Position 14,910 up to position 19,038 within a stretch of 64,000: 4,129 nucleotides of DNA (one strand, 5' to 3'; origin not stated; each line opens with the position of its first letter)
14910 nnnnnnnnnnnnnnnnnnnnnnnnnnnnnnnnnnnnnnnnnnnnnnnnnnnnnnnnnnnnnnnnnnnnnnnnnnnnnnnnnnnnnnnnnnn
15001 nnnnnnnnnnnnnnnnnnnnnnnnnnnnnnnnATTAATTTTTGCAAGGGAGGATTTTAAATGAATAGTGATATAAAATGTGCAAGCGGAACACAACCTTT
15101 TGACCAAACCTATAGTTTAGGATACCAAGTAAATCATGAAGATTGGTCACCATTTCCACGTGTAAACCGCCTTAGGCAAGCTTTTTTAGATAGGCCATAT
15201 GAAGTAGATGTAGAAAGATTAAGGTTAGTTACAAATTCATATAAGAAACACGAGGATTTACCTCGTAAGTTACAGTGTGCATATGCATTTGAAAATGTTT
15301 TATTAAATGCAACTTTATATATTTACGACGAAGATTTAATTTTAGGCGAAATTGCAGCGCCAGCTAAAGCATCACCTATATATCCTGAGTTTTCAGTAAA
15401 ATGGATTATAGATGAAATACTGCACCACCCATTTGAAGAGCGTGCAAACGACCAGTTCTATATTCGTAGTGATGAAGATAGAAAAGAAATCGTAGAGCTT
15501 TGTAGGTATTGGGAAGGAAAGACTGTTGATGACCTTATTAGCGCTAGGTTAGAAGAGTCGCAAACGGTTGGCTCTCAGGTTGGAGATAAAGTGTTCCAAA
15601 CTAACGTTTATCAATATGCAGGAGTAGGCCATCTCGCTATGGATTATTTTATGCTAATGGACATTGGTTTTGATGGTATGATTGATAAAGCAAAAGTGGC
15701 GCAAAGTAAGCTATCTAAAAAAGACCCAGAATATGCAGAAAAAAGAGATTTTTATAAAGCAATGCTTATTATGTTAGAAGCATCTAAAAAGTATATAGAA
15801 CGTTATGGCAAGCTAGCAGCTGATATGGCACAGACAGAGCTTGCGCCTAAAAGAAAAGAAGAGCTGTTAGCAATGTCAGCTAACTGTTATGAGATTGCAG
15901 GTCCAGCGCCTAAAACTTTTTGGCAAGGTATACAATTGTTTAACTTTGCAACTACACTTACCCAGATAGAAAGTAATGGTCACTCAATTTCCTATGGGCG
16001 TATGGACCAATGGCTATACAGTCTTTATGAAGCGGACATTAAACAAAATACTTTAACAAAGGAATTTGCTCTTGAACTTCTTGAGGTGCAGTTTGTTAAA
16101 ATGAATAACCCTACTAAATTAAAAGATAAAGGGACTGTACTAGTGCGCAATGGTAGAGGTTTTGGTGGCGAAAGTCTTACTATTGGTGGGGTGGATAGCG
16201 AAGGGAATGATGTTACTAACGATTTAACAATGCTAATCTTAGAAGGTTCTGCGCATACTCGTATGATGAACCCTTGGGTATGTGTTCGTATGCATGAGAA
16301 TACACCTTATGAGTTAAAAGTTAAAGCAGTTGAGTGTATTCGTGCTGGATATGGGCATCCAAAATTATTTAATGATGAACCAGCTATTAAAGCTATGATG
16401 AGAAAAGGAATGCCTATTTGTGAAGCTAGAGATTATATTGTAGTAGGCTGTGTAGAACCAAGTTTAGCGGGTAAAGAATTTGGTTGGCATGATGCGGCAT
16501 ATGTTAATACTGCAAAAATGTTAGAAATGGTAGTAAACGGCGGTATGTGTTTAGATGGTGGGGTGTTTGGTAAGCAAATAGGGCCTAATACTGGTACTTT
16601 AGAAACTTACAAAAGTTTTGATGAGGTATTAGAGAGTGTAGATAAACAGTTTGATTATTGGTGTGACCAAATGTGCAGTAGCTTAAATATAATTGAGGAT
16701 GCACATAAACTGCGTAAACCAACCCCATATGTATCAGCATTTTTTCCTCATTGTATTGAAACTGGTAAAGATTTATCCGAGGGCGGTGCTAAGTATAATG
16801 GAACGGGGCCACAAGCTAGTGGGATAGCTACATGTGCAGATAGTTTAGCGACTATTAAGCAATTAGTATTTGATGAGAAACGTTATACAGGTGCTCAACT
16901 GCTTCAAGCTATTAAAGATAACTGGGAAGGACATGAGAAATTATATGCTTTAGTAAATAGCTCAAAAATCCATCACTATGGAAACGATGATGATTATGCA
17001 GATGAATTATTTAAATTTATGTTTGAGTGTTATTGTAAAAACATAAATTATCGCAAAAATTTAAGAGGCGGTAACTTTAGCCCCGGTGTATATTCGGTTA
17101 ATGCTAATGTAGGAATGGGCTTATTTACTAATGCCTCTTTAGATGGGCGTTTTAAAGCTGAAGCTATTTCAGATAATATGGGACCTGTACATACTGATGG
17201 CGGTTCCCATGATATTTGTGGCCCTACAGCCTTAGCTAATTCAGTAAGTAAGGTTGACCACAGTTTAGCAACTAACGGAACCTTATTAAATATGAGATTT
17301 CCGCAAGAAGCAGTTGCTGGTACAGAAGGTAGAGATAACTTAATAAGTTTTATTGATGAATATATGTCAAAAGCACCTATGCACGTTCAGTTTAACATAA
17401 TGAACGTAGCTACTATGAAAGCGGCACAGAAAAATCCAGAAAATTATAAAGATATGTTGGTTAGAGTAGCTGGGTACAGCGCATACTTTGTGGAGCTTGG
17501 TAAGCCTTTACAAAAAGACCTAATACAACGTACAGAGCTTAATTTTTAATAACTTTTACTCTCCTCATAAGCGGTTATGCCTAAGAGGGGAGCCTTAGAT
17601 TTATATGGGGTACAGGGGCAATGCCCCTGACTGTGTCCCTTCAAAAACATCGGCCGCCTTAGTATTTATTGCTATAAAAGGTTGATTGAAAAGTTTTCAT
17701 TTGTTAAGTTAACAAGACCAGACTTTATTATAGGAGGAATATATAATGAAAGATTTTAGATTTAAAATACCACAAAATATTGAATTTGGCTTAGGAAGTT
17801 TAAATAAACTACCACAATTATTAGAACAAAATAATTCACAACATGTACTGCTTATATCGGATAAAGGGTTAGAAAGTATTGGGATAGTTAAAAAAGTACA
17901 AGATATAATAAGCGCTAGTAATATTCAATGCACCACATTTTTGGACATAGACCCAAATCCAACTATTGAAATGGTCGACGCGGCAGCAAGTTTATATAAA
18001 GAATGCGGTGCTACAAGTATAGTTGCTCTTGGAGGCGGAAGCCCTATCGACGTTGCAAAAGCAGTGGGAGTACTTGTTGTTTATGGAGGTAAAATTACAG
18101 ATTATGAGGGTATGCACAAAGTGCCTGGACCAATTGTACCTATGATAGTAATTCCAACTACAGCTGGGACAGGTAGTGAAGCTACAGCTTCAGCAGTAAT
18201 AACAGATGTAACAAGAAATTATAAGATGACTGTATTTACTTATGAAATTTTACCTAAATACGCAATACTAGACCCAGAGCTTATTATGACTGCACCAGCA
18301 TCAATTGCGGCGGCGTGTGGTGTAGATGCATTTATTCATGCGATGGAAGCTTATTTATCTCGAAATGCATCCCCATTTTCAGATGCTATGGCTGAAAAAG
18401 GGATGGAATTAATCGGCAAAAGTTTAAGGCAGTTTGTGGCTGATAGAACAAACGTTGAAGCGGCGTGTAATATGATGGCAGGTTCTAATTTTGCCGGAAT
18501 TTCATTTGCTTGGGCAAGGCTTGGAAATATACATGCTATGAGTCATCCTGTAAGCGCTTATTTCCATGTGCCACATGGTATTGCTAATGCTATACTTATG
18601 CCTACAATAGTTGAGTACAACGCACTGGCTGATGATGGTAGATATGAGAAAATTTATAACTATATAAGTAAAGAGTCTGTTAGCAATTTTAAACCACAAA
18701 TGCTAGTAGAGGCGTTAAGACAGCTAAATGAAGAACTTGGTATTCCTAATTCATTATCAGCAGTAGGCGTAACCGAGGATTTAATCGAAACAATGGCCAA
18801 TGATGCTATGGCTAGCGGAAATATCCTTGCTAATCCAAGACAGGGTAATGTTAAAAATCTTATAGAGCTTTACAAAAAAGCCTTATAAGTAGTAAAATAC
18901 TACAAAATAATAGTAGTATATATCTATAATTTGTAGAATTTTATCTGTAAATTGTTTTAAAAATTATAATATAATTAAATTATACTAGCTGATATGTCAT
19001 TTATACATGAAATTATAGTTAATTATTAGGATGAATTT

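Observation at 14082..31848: One locus joins a sulfo-transaldolase sulfoquinovose pathway to a glycyl-radical dehydratase / Fe-ADH pair, a TTT transporter and a glycerol-to-DHAP branch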

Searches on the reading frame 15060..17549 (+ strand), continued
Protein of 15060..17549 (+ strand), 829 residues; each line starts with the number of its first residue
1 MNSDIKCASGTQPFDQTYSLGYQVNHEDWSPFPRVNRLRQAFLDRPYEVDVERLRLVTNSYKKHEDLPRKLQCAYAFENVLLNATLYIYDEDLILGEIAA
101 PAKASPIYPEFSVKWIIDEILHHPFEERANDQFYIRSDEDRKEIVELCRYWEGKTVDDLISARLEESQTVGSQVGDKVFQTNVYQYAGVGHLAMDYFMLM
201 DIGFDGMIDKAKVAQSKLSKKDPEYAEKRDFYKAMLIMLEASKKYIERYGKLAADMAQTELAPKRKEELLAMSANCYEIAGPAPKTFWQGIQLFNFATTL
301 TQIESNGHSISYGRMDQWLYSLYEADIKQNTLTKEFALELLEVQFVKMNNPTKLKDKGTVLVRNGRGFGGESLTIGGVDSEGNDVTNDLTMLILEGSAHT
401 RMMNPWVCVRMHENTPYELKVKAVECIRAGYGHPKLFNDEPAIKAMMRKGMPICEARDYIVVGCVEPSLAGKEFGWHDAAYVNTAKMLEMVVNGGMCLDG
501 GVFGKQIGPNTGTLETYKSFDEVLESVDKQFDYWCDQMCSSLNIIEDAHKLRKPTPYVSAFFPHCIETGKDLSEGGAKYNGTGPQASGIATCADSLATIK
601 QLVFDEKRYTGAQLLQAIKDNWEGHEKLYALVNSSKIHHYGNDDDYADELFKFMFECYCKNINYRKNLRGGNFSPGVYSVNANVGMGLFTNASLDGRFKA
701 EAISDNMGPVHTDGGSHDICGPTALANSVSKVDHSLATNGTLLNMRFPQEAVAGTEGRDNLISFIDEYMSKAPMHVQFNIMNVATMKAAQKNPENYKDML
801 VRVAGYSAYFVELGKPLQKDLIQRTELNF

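Call 72: search_solved_structures(query=window:15060-17549:+, max_evalue=1e-170, show_alignments=1)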
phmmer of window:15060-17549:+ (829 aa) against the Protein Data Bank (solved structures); distinct sequences matched with E-value up to 1e-170: 1.
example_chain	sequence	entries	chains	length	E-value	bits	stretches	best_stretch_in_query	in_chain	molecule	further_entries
1r8w_A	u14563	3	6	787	6.6e-183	613.3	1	33-826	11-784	glycerol dehydratase | B12-independent glycerol dehydratase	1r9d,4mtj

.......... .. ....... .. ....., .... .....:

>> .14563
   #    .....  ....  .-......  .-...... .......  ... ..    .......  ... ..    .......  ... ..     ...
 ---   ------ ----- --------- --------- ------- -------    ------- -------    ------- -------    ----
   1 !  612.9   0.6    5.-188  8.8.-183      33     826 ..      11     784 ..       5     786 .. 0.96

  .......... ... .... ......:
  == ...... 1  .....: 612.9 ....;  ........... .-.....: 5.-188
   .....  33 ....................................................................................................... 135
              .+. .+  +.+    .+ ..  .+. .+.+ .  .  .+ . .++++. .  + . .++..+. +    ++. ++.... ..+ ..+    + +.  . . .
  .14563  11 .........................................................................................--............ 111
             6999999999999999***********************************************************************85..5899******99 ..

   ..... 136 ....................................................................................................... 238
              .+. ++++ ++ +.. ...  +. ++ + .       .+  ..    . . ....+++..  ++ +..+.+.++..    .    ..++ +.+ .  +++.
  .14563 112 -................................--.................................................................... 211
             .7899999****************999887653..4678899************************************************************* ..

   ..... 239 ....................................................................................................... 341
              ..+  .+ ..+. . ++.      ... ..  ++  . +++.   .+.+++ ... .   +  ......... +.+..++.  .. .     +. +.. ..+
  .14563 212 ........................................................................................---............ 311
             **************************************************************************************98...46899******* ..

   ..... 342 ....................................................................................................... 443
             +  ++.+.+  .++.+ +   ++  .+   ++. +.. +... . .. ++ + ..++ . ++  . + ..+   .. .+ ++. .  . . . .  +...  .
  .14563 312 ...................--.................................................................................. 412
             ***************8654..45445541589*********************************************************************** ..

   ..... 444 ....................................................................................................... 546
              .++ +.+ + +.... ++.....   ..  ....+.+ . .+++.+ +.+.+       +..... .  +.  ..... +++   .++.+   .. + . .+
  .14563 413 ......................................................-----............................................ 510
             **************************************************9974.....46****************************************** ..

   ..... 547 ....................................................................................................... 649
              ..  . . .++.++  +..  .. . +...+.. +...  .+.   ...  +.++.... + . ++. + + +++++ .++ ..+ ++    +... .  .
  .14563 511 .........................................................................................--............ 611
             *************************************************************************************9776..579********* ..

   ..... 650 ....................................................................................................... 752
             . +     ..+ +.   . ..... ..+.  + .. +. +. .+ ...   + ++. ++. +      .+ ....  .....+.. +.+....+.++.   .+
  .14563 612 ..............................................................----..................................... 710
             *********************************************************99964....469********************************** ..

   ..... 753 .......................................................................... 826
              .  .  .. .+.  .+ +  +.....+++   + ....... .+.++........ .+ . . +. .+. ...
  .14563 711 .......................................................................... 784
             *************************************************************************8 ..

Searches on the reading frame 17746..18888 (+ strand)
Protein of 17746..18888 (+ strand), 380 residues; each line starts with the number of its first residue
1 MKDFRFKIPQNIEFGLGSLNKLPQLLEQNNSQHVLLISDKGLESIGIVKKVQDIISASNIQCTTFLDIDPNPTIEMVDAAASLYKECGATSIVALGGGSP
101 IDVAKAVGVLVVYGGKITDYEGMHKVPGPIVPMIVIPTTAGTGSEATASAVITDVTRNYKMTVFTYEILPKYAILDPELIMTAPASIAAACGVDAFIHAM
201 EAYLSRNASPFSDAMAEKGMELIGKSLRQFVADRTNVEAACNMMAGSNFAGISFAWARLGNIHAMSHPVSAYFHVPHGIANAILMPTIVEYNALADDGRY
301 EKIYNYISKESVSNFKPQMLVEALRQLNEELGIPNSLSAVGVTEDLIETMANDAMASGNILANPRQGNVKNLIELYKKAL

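Call 3: search_protein_families(library=pfam, proteins=[window:17746-18888:+])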
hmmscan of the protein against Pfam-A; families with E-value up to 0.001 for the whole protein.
window:17746-18888:+ (380 aa): 3 families
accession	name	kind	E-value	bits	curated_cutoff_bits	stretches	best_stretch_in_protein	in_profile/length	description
PF25137.1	ADH_Fe_C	-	1.7e-54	184.9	27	1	189-380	2-194/194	Fe-containing alcohol dehydrogenase family, C-terminal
PF00465.25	Fe-ADH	-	1e-50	172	31.3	1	9-177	1-168/168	Iron-containing alcohol dehydrogenase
PF13685.12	Fe-ADH_2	-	8.3e-14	52.3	28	1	14-109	2-95/149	Iron-containing alcohol dehydrogenase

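Call 5: search_protein_families(library=ncbifam, proteins=[window:17746-18888:+])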
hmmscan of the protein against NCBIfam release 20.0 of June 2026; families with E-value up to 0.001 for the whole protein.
window:17746-18888:+ (380 aa): 17 families
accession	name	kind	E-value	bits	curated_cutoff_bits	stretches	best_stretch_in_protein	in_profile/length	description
NF041833.1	Fe_ADH_ErcA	equivalog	3.6e-98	329.2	550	1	11-380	10-382/382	alcohol dehydrogenase-like regulatory protein ErcA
TIGR02638.1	lactal_redase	equivalog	2.3e-91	306.4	523.15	1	4-376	2-379/379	lactaldehyde reductase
NF007911.0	PRK10624.1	equivalog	1.1e-87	294.6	537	1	13-379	12-381/382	lactaldehyde reductase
NF053866.1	CholDhdGbsBBac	equivalog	1.4e-82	277.4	550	1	5-380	11-391/392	choline dehydrogenase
NF058672.1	4HyButDHCUPNE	equivalog_domain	3.4e-81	273.3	500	1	11-379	9-377/378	4-hydroxybutyrate dehydrogenase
NF050025.1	SulfAcetaldRedSarD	equivalog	2.6e-79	266.9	700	1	4-378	3-383/385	sulfoacetaldehyde reductase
NF010378.0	PRK13805.1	equivalog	4.8e-76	256.3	951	1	6-379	459-863/872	bifunctional acetaldehyde-CoA/alcohol dehydrogenase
NF007363.0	PRK09860.1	equivalog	5.3e-72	243.1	581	1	6-379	6-382/383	L-threonine dehydrogenase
NF011998.0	PRK15454.1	equivalog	1.1e-63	215.3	556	1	6-379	24-394/395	ethanolamine utilization ethanol dehydrogenase EutG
TIGR03405.1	Phn_Fe-ADH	equivalog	5.6e-49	166.8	423.7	1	8-356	3-345/355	iron-containing alcohol dehydrogenase PsrA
TIGR04266.1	NDMA_methanol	equivalog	4.6e-46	157.5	625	1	36-343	42-357/420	NDMA-dependent methanol dehydrogenase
NF011717.0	PRK15138.1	equivalog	2.3e-31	109.2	645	1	1-352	1-358/387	alcohol dehydrogenase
NF041822.1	daptide_DH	equivalog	2e-16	59.8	300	1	33-222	2-195/363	daptide-type RiPP biosynthesis dehydogenase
NF006941.0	PRK09423.1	subfamily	1.2e-12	47.4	336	1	6-209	5-186/367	glycerol dehydrogenase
NF002022.0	PRK00843.1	equivalog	5.9e-08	32.1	413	1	6-109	8-108/350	NAD(P)-dependent glycerol-1-phosphate dehydrogenase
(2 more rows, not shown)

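Call 24: search_solved_structures(query=window:17746-18888:+, max_evalue=1e-40)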
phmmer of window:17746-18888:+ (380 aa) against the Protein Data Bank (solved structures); distinct sequences matched with E-value up to 1e-40: 23.
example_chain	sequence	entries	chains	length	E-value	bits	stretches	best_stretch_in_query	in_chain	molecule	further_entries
8zrl_A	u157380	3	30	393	6.2e-77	262.5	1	6-379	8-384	NAD-dependent methanol dehydrogenase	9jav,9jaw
3owo_A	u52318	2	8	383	1.4e-70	241.6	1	5-379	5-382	Alcohol dehydrogenase 2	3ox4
8zwd_B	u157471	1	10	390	3.3e-70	240.4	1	6-379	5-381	NAD(P)-dependent methanol dehydrogenase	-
4fr2_A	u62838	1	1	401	1.1e-68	235.4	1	4-379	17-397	1,3-propanediol dehydrogenase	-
3bfj_A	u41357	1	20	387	1.7e-67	231.5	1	4-379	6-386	1,3-propanediol oxidoreductase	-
5br4_A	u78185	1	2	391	2.3e-65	224.5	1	10-378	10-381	Lactaldehyde reductase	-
1rrm_A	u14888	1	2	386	3.1e-65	224.1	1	10-378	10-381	Lactaldehyde reductase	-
2bi4_A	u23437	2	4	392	3.3e-65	224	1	9-378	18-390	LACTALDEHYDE REDUCTASE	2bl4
7qlq_AAA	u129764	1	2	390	1.2e-64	222.2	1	10-378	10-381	Lactaldehyde reductase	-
7qlg_AAA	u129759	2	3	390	2.1e-64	221.3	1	10-378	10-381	Lactaldehyde reductase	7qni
7qnj_AAA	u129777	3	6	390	2.3e-64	221.2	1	10-378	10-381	Lactaldehyde reductase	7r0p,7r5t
7qls_AAA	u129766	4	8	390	2.9e-64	220.9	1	10-378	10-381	Lactaldehyde reductase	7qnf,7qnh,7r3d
3zdr_A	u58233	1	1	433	9.4e-53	183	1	6-379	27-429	ALCOHOL DEHYDROGENASE DOMAIN OF THE BIFUNCTIONAL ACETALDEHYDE DEHYDROGENASE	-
9ldl_C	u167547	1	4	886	6.3e-50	173.7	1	5-366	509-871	Aldehyde dehydrogenase family protein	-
6scg_A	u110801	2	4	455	2.6e-49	171.7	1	6-367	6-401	Aldehyde-alcohol dehydrogenase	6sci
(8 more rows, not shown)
